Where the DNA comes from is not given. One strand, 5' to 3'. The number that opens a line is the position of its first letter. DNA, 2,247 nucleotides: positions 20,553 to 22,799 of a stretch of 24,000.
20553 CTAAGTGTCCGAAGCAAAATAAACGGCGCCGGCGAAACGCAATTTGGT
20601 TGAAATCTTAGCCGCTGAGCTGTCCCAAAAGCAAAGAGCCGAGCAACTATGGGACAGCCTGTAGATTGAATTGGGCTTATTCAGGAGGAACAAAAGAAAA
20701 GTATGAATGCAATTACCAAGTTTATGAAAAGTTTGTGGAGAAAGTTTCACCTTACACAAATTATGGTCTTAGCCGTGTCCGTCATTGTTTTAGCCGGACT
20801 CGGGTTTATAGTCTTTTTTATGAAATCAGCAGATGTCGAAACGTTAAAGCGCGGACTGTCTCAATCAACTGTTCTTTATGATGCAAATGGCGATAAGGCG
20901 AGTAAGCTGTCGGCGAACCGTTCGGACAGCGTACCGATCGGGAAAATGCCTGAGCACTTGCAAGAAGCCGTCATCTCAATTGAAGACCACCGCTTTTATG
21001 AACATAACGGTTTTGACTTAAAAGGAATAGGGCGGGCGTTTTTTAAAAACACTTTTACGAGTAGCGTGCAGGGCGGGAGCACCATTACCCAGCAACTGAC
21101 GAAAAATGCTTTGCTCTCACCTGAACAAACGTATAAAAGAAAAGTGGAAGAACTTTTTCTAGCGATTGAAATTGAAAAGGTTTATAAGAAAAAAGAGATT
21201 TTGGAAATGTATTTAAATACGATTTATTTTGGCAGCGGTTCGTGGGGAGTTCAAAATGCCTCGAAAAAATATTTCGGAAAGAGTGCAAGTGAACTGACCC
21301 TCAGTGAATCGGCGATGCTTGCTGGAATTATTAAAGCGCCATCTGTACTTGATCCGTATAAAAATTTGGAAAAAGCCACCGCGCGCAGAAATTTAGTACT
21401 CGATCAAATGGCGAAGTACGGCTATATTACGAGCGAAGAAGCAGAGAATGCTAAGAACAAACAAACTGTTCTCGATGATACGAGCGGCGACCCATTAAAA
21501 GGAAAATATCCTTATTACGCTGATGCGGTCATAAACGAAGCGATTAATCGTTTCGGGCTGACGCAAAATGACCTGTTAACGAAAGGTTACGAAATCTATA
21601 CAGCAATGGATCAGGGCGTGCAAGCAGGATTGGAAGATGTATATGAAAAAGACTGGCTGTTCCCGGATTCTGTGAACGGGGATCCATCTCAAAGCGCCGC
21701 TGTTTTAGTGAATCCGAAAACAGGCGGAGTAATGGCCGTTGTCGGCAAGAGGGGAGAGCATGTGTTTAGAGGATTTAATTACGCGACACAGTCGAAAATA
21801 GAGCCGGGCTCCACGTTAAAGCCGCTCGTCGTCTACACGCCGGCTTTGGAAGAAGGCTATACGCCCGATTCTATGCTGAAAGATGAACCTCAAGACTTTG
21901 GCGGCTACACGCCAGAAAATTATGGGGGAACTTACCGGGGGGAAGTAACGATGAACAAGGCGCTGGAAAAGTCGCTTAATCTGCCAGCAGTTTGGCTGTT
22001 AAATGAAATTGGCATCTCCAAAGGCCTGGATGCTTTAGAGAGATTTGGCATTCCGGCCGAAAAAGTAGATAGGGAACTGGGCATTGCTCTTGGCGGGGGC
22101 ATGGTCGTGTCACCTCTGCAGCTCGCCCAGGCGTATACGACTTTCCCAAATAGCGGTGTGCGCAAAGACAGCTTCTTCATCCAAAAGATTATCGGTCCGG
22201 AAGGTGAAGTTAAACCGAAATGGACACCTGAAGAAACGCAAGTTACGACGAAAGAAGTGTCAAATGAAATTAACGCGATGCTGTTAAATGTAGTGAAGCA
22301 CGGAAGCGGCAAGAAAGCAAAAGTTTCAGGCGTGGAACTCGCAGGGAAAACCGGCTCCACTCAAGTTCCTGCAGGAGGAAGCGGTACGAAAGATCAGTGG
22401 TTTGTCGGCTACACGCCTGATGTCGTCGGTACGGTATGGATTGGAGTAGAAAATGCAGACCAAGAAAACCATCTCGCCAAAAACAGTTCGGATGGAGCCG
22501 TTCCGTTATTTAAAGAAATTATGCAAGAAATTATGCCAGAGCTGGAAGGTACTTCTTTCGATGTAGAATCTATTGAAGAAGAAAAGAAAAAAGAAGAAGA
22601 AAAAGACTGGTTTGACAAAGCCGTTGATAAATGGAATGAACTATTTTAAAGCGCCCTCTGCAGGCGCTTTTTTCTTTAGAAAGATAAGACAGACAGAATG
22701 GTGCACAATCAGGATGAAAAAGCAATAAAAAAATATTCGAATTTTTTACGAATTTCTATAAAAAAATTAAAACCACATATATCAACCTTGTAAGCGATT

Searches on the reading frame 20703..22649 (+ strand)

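Call 6: search_protein_families(library=ncbifam, proteins=[window:20703-22649:+], max_evalue=0.01)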
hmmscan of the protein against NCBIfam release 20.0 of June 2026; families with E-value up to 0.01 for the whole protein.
window:20703-22649:+ (648 aa): 17 families
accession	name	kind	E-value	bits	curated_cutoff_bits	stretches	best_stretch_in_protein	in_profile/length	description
NF038276.1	strep_PBP2A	exception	3.2e-198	660.4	1100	1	6-626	28-652/716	penicillin-binding protein PBP2A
TIGR02074.1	PBP_1a_fam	subfamily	4e-183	610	508.75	1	76-611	4-533/535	PBP1A family penicillin-binding protein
NF051885.1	tranpepglycosPbpC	equivalog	2e-135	452.8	900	1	52-633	53-616/632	multimodular transpeptidase-transglycosylase PbpC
NF038272.1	strep_PBP1A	exception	5.9e-104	348.7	1075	1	13-611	8-631/658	penicillin-binding protein PBP1A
TIGR02071.1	PBP_1b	equivalog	3.5e-101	339.5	717.75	1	76-613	149-685/729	penicillin-binding protein 1B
TIGR02073.1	PBP_1c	equivalog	6.8e-97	325.8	494.2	1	49-617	5-550/728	penicillin-binding protein 1C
NF008643.0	PRK11636.1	equivalog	1.2e-93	314.9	1263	3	19-313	6-302/850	peptidoglycan glycosyltransferase/peptidoglycan DD-transpeptidase MrcA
NF007061.0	PRK09506.1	equivalog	2e-75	254.2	1120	1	77-612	214-748/825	bifunctional glycosyl transferase/transpeptidase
NF011423.0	PRK14850.1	equivalog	1e-74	252.3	1275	1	77-609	160-691/764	penicillin-binding protein 1b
NF038274.1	strep_PBP1B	exception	9.8e-60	202.7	1225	2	14-252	14-275/745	penicillin-binding protein PBP1B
NF008414.0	PRK11240.1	equivalog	8.8e-53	179.5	1121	1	85-608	75-562/774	peptidoglycan glycosyltransferase PbpC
TIGR02070.1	mono_pep_trsgly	equivalog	1.2e-47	162.3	182.65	1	56-238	40-220/224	monofunctional biosynthetic peptidoglycan transglycosylase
NF010008.0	PRK13481.1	equivalog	3.3e-47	161.1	270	1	64-250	71-263/269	glycosyltransferase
TIGR03423.1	pbp2_mrdA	equivalog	6.6e-23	81.1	455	2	462-611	429-591/593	penicillin-binding protein 2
TIGR02214.1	spoVD_pbp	equivalog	7.1e-17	61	688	1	460-628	399-571/636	stage V sporulation protein D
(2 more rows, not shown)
